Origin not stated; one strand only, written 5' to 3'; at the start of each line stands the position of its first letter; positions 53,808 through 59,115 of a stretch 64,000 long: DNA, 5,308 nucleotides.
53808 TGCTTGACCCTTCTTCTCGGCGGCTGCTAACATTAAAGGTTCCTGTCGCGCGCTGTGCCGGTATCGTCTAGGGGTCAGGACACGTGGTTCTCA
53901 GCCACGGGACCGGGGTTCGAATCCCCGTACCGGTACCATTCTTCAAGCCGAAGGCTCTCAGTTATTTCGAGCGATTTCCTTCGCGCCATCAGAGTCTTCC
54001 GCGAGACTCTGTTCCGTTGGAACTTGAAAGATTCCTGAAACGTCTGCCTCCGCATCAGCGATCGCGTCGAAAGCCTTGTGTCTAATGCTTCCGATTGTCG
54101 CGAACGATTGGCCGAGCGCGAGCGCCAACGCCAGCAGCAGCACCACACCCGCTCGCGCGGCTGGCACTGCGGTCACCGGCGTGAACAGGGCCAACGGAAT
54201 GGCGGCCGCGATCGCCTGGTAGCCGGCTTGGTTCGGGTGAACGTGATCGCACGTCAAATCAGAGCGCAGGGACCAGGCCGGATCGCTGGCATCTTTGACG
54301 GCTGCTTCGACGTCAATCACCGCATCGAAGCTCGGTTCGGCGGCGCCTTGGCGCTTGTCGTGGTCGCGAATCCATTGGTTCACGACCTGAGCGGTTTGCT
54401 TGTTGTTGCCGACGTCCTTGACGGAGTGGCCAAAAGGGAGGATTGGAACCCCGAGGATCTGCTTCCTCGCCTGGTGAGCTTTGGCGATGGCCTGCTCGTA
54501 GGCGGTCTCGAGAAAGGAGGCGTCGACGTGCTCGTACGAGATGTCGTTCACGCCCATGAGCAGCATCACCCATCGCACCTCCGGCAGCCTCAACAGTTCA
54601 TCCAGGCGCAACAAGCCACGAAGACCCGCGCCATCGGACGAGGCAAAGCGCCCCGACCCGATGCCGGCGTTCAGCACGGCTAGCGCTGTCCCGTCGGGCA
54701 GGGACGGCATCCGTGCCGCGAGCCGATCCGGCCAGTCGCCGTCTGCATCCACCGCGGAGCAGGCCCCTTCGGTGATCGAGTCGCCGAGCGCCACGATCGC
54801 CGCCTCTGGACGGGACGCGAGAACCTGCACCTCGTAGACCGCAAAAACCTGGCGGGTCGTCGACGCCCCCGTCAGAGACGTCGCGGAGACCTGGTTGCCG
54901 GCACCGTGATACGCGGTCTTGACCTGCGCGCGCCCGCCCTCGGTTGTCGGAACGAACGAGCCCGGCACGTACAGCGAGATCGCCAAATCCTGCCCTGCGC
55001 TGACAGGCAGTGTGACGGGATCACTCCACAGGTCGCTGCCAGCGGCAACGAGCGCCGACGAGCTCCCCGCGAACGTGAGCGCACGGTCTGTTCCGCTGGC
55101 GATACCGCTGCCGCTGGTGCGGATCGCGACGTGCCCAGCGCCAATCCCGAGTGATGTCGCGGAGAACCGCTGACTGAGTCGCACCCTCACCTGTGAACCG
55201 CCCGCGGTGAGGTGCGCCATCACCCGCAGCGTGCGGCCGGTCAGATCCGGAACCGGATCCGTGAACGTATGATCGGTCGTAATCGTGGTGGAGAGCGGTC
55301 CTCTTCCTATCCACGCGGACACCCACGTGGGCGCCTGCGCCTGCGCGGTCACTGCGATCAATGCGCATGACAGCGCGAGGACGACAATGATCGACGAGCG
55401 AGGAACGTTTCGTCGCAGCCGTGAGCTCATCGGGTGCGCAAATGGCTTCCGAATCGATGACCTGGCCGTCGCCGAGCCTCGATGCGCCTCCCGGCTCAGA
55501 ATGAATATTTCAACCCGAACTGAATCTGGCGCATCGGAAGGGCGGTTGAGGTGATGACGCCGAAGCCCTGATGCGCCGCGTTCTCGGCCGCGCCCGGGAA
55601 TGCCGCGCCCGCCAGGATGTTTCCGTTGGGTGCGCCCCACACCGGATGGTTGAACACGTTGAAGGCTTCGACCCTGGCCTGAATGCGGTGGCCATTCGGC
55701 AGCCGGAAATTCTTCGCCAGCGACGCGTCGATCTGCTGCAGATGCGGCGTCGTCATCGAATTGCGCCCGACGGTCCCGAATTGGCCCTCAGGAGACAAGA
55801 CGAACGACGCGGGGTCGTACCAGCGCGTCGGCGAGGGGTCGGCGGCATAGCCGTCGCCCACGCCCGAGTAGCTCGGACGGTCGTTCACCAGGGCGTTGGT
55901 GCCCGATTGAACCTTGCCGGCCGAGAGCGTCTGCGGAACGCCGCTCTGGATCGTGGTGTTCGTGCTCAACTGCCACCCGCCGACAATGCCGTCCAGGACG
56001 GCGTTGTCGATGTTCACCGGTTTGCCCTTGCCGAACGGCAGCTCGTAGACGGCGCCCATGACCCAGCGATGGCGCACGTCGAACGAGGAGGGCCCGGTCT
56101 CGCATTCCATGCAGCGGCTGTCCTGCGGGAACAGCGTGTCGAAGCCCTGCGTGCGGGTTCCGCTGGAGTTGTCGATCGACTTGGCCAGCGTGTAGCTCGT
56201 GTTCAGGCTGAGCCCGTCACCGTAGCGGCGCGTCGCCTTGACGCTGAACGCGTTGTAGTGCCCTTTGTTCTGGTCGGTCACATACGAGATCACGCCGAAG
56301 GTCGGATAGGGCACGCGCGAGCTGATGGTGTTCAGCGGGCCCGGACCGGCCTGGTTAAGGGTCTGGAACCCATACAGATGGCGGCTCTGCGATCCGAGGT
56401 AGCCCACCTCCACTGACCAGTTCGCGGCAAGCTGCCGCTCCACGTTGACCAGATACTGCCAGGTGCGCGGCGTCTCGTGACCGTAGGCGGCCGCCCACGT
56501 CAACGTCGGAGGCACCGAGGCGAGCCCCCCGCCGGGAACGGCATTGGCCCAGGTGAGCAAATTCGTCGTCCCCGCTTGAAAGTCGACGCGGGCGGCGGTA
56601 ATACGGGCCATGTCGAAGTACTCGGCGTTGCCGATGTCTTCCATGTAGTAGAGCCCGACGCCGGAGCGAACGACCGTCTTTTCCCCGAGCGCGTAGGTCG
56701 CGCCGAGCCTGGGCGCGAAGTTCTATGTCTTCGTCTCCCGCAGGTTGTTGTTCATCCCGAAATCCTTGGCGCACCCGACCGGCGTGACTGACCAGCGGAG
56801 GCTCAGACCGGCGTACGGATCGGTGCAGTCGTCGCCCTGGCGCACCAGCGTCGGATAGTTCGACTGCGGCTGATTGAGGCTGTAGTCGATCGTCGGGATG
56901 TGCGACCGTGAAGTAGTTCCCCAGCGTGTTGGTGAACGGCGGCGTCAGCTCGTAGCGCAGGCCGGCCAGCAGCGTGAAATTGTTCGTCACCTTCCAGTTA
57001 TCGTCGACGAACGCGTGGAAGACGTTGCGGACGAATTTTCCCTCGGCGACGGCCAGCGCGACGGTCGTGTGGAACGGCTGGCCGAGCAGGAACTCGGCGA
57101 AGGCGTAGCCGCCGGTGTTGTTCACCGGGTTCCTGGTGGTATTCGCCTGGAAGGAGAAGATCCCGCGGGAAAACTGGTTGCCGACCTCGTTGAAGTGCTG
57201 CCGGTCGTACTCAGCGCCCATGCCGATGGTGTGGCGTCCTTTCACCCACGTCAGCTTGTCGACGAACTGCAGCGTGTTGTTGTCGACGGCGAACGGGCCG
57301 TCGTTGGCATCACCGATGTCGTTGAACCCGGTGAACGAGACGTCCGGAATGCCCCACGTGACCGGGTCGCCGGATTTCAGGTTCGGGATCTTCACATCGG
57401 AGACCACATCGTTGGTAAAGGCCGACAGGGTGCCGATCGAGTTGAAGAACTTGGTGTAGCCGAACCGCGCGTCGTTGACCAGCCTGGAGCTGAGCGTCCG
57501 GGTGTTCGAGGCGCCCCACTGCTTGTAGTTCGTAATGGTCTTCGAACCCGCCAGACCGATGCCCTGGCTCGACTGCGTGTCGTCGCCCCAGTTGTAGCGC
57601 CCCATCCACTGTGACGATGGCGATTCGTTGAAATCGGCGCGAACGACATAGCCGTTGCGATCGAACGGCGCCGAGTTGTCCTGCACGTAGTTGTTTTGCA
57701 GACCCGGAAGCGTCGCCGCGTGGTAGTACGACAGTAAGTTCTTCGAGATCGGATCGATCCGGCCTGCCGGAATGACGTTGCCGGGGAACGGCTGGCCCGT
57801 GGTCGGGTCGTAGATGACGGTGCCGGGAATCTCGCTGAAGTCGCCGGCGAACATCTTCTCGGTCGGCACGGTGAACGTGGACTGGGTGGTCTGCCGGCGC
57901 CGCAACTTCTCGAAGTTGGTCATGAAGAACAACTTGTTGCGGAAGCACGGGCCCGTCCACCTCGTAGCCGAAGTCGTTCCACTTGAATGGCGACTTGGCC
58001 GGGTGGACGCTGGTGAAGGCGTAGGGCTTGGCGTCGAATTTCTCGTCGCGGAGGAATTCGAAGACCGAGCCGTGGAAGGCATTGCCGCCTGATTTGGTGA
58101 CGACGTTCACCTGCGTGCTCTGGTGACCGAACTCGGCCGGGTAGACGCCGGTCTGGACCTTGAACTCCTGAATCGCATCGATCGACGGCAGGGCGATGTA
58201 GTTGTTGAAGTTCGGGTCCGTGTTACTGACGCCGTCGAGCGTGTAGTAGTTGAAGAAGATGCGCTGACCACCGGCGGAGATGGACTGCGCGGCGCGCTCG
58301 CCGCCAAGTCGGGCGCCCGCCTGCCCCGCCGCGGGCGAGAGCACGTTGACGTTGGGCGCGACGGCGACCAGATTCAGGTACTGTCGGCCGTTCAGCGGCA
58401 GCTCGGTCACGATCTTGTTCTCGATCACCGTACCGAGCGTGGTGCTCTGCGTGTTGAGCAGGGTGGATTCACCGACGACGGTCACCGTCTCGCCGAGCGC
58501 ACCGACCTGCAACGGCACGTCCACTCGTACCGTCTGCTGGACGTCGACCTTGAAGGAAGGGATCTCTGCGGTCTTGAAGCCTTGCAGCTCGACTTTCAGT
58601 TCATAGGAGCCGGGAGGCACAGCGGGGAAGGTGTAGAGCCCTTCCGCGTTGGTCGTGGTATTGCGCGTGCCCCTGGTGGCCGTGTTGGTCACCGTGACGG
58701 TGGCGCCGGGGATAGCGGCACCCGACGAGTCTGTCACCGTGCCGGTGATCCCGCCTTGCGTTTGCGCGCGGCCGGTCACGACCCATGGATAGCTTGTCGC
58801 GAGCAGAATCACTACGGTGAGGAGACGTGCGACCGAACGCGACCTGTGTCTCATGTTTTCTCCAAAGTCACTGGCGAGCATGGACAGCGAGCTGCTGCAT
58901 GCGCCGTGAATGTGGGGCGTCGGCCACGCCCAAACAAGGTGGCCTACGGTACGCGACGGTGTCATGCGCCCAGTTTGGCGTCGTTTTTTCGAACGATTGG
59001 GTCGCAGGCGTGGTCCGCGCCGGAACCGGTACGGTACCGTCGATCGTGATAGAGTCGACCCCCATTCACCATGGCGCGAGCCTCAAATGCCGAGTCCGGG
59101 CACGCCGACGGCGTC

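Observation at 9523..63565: Window-wide family of heptanucleotide-phased tandem arrays occupying intergenic gaps and donating start/stop codons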

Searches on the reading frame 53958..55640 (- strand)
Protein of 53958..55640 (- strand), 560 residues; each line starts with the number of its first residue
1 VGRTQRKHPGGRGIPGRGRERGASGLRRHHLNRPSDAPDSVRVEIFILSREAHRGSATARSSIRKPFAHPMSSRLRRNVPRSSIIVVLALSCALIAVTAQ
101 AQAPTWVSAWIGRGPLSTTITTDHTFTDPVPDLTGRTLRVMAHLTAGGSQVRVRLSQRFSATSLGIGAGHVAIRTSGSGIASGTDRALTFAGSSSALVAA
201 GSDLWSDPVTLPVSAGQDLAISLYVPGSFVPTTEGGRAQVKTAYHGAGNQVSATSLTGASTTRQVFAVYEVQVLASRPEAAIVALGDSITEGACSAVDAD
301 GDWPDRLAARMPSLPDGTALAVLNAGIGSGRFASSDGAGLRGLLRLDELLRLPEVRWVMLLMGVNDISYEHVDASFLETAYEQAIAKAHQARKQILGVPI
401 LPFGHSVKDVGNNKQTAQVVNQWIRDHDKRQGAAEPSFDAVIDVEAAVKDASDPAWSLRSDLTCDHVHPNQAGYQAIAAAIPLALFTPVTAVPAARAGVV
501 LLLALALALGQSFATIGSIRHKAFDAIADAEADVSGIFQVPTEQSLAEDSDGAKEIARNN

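Call 64: search_protein_families(library=pfam, proteins=[window:53958-55640:-])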
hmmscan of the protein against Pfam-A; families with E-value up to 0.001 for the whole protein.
window:53958-55640:- (560 aa): 2 families
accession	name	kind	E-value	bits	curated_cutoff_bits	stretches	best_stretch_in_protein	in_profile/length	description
PF13472.12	Lipase_GDSL_2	-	6.5e-23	82.6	32.9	1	284-476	1-178/178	GDSL-like Lipase/Acylhydrolase family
PF00657.28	Lipase_GDSL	-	2.2e-15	57.8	23.6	1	282-481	1-208/208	GDSL-like Lipase/Acylhydrolase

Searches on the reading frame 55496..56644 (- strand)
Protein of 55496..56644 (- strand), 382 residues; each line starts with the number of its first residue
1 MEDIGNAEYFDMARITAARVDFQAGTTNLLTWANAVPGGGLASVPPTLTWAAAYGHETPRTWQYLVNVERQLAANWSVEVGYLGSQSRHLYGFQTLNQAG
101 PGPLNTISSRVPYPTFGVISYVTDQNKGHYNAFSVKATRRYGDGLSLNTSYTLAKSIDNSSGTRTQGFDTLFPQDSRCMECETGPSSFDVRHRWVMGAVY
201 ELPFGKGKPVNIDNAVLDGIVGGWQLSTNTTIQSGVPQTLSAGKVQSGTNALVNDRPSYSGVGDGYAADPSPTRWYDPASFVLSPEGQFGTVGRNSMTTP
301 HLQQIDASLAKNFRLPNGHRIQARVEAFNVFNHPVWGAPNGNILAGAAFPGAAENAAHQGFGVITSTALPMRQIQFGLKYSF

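Call 64: search_protein_families(library=pfam, proteins=[window:55496-56644:-])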
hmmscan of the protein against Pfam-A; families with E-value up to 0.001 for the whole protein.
window:55496-56644:- (382 aa): 1 family
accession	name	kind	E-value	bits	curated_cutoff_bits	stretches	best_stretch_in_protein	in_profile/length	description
PF25183.1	OMP_b-brl_4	-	4.3e-94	317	30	1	23-375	489-838/838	Outer membrane beta barrel domain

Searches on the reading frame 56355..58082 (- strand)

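Call 64: search_protein_families(library=pfam, proteins=[window:56355-58082:-])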
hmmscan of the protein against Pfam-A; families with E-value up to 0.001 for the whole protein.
window:56355-58082:- (575 aa): 1 family
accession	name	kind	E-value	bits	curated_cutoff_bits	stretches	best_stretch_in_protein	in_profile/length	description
PF25183.1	OMP_b-brl_4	-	5.3e-87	293.5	30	1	44-393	49-406/838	Outer membrane beta barrel domain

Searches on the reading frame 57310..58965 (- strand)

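Call 64: search_protein_families(library=pfam, proteins=[window:57310-58965:-])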
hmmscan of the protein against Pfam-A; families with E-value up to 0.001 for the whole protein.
window:57310-58965:- (551 aa): 7 families
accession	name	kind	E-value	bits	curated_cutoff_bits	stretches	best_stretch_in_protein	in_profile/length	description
PF13620.12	CarboxypepD_reg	-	3e-25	88.8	32.3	1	73-153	2-82/82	Carboxypeptidase regulatory-like domain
PF25183.1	OMP_b-brl_4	-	3.6e-18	65.8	30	1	289-341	1-52/838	Outer membrane beta barrel domain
PF13715.12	CarbopepD_reg_2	-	6e-12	45.9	32.2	1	73-149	1-73/88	CarboxypepD_reg-like domain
PF17210.9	SdrD_B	-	3e-06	27.8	29.7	1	78-127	17-66/112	SdrD B-like domain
PF17802.7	SpaA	-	1.5e-05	25.5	23.1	1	73-142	3-76/91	Prealbumin-like fold domain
PF02369.22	Big_1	-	0.00013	22.5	34.9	1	72-113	20-64/93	Bacterial Ig-like domain (group 1)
PF09430.16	EMC7_beta-sandw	-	0.00062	20.4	26.6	0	84-148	6-65/122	ER membrane protein complex subunit 7, beta-sandwich domain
